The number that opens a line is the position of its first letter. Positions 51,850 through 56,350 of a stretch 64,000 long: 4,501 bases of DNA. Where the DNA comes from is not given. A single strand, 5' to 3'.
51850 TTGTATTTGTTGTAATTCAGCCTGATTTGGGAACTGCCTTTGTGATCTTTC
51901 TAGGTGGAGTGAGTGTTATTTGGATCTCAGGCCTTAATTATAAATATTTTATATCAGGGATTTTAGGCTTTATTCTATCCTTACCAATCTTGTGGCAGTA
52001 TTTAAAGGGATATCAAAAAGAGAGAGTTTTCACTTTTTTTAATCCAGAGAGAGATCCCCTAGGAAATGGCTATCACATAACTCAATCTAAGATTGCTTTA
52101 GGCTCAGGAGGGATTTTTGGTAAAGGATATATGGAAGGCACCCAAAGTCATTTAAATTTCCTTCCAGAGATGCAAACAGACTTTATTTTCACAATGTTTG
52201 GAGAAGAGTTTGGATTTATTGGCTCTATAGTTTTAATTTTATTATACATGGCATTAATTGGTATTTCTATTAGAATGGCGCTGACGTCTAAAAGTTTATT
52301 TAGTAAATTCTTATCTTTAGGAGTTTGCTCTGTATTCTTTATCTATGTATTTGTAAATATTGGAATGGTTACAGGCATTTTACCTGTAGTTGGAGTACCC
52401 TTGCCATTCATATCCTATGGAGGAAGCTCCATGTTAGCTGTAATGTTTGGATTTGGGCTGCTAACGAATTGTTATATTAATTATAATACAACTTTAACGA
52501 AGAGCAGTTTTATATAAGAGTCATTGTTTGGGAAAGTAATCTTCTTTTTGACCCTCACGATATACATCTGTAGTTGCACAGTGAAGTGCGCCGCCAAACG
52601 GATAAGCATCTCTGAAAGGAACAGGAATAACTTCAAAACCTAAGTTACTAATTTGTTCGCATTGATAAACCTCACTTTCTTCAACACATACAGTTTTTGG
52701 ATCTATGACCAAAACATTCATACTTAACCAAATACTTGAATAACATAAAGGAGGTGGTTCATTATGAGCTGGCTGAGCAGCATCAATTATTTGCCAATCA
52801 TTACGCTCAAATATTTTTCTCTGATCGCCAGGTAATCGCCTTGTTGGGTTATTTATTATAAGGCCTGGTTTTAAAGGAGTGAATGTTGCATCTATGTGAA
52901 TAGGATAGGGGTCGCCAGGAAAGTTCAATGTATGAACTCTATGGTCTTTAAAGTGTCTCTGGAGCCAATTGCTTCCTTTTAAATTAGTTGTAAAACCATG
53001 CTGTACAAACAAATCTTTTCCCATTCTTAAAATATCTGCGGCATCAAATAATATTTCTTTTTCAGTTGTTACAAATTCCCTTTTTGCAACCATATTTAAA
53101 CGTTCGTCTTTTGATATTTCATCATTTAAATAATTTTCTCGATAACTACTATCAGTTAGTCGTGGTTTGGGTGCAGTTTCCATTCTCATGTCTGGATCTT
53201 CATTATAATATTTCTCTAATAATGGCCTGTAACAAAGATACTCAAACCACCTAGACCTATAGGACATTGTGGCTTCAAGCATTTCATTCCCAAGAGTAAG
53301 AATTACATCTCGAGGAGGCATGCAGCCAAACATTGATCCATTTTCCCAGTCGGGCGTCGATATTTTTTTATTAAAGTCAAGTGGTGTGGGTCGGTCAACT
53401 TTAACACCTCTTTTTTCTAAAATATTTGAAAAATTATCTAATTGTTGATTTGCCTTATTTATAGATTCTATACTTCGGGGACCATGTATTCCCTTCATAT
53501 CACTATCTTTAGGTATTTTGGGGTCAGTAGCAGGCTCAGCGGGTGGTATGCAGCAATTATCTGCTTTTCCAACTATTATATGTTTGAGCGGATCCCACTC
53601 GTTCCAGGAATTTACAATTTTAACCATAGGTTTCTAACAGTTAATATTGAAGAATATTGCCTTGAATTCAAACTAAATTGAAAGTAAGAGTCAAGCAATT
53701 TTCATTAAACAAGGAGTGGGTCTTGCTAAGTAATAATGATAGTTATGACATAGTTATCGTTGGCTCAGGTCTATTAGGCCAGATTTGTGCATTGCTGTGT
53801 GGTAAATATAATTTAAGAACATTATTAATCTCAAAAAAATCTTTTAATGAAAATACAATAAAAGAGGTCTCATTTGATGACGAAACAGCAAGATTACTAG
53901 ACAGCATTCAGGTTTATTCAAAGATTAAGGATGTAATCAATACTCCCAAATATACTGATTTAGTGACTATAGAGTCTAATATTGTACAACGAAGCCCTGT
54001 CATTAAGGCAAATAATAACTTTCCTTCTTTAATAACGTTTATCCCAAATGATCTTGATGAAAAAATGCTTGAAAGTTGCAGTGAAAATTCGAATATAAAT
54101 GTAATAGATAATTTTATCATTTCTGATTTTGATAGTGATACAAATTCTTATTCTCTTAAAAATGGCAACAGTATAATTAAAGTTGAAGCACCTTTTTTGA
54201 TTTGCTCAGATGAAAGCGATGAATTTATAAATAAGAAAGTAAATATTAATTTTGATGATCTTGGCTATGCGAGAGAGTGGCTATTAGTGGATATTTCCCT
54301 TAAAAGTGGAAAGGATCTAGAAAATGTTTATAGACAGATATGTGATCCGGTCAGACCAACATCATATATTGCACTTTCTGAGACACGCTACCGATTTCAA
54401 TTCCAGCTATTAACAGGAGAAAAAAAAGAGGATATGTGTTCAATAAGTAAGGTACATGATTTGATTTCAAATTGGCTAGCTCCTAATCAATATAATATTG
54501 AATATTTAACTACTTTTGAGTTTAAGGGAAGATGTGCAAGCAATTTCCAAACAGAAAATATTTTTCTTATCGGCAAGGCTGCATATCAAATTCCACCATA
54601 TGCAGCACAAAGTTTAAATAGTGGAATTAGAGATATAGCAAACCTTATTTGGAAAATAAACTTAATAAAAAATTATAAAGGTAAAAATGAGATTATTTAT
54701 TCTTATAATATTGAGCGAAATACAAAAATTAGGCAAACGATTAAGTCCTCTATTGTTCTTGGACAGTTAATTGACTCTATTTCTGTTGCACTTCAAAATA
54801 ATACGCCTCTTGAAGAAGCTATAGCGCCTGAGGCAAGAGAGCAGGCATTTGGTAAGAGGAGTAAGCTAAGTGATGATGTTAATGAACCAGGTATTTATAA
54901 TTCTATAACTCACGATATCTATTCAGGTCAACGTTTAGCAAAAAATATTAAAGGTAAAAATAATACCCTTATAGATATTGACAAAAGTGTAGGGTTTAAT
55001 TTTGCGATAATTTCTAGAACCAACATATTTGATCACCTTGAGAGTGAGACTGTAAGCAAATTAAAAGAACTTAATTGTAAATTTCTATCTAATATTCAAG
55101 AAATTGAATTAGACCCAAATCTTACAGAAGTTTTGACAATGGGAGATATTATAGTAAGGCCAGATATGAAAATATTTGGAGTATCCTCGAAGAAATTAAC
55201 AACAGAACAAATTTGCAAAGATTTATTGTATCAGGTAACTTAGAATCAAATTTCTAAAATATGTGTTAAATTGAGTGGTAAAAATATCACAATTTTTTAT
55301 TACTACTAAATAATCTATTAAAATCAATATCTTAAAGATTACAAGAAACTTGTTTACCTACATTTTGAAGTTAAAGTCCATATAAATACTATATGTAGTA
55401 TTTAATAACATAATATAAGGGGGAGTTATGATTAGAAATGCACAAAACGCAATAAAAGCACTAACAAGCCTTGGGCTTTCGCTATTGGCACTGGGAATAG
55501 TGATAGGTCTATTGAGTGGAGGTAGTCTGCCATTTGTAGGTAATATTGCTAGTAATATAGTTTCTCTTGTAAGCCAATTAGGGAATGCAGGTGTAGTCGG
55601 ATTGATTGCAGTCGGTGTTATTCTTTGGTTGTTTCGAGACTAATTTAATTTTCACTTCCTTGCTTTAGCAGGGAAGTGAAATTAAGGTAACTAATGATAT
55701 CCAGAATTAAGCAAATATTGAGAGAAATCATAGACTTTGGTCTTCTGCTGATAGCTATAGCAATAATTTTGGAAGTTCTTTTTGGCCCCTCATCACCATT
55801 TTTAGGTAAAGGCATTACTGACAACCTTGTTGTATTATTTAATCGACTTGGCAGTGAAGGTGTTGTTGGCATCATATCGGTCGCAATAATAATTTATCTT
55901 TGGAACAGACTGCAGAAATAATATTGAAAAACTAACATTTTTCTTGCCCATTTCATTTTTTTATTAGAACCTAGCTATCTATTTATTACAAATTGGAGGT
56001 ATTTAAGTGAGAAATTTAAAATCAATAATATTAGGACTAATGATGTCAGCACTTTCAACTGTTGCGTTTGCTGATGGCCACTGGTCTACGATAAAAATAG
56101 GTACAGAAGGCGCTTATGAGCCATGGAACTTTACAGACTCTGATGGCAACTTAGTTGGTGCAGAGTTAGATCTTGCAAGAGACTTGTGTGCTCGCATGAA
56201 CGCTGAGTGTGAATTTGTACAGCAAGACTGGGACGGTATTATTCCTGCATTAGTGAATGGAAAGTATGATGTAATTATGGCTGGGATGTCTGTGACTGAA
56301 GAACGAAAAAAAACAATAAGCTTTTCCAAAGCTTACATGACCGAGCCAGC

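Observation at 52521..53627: Full-length arginine:glycine amidinotransferase (AGAT)-like enzyme in a streamlined genome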

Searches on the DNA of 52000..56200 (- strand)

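Call 32: search_rna_families(source=window, start=52000, end=56200, threshold=evalue, max_evalue=1)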
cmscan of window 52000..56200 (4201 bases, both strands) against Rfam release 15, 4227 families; matches with E-value up to 1: 0.
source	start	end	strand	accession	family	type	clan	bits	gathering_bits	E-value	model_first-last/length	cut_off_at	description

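Call 34: search_rna_families(sources=[L044, L053, L056, L021, L001, L002, L005, L013], threshold=gathering)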
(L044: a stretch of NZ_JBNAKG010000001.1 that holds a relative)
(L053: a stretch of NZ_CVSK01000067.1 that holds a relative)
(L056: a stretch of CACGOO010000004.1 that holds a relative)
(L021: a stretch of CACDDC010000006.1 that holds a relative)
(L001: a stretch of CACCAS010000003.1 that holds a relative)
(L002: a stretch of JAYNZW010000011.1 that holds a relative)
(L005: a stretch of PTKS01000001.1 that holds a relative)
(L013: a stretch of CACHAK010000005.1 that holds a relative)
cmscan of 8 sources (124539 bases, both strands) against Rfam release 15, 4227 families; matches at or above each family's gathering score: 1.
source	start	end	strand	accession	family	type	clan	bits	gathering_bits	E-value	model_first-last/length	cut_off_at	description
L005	3442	3525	+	RF00005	tRNA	Gene; tRNA;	CL00001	45.5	29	3.5e-06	1-71/71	no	tRNA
